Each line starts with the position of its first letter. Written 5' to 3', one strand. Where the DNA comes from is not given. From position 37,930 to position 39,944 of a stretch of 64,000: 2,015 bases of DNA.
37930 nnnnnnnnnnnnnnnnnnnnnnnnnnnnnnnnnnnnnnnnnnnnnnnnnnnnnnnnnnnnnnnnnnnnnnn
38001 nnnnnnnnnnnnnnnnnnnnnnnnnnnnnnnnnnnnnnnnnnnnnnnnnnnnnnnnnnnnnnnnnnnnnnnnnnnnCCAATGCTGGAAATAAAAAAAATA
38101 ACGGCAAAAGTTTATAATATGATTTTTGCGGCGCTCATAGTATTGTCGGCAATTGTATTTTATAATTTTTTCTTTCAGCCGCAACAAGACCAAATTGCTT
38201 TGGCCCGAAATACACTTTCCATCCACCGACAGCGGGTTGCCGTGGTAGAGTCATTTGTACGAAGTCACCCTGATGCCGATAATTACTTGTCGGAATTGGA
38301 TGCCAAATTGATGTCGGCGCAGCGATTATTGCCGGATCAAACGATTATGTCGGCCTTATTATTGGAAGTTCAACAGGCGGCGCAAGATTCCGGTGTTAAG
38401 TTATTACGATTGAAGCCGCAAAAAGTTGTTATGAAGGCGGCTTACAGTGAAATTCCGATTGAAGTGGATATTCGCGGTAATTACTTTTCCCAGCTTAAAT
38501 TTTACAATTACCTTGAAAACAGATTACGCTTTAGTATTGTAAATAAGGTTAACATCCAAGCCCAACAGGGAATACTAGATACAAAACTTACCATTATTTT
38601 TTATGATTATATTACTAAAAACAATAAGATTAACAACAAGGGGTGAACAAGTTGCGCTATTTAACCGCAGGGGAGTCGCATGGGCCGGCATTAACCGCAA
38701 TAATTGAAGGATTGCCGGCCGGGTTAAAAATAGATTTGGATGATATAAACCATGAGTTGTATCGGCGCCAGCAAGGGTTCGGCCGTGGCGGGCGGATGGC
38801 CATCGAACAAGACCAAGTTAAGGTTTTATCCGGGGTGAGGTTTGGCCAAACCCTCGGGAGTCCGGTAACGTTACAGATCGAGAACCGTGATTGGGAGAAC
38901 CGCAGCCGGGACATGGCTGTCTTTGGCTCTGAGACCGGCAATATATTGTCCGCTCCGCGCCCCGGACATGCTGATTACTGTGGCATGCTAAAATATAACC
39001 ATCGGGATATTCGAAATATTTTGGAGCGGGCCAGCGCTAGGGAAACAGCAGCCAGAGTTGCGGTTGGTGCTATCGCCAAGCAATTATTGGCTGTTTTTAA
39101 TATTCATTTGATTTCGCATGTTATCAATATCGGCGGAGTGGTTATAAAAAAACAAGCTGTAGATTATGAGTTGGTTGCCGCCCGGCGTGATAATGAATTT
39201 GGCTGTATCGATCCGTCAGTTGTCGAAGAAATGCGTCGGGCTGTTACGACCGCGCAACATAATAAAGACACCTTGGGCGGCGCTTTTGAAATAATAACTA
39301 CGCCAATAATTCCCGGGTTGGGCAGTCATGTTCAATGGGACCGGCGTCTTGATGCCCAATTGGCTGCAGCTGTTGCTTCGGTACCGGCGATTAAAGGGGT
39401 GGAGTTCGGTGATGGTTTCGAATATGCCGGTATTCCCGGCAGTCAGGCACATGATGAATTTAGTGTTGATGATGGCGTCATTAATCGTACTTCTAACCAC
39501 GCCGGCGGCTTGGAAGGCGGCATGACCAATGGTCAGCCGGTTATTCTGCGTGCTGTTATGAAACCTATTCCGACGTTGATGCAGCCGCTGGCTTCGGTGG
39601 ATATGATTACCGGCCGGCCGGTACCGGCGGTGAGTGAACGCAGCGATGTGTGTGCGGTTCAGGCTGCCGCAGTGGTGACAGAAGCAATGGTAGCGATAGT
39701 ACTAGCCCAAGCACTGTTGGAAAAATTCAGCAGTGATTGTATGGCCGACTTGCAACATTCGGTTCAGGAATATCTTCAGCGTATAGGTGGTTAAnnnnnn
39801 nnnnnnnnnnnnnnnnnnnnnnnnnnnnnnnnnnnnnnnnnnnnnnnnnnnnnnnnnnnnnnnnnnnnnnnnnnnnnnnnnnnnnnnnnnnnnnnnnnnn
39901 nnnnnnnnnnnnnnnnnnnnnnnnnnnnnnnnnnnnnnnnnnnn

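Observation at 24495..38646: Two type IV filament systems in one locus inserted in the aro operon: a ComG-like pseudopilus operon without ATPase or peptidase, next to a complete PilBTC-A-D-MNO set with a divergent PilP-like-PilQ secretin pair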

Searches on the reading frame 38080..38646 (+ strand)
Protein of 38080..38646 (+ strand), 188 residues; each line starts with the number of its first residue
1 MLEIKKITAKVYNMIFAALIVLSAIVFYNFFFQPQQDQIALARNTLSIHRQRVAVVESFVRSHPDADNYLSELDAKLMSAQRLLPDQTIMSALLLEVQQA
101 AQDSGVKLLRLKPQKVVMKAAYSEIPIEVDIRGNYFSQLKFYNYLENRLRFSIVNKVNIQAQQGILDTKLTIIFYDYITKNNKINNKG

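Call 5: search_protein_families(library=pfam, proteins=[window:38080-38646:+], max_evalue=0.1)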
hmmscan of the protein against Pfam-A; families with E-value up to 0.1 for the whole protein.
window:38080-38646:+ (188 aa): 4 families
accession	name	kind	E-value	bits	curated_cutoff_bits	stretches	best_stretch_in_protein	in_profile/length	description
PF04350.18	PilO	-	5.8e-14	52.9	22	1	69-177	31-143/145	Pilus assembly protein, PilO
PF10741.14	T2SSM_b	-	1.8e-05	25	21.7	1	88-162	13-88/111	Type II secretion system (T2SS), protein M subtype b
PF04612.17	T2SSM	-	0.038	14.6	27.8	0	15-66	19-70/160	Type II secretion system (T2SS), protein M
PF03907.18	Spo7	-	0.072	13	27.5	0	9-48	28-67/211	Spo7-like protein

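Call 64: search_protein_families(library=ncbifam, proteins=[window:38080-38646:+], max_evalue=0.00001)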
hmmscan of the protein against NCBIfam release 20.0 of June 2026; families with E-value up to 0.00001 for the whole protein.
window:38080-38646:+ (188 aa): 0 families

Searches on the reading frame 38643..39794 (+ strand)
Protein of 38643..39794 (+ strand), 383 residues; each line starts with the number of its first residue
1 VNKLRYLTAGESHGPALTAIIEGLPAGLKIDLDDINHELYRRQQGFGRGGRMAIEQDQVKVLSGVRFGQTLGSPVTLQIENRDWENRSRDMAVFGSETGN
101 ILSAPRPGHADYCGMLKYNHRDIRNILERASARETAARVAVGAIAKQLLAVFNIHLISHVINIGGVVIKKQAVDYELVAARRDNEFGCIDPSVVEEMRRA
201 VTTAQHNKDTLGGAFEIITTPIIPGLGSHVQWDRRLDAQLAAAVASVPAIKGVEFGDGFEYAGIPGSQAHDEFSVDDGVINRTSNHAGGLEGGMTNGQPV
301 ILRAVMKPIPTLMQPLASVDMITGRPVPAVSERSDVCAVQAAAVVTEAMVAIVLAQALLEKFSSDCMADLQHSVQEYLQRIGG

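Call 5: search_protein_families(library=pfam, proteins=[window:38643-39794:+], max_evalue=0.1)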
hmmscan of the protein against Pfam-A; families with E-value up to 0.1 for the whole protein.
window:38643-39794:+ (383 aa): 1 family
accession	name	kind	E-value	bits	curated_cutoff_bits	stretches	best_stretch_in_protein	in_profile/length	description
PF01264.26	Chorismate_synt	-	8.7e-116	386.6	27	1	4-359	1-327/327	Chorismate synthase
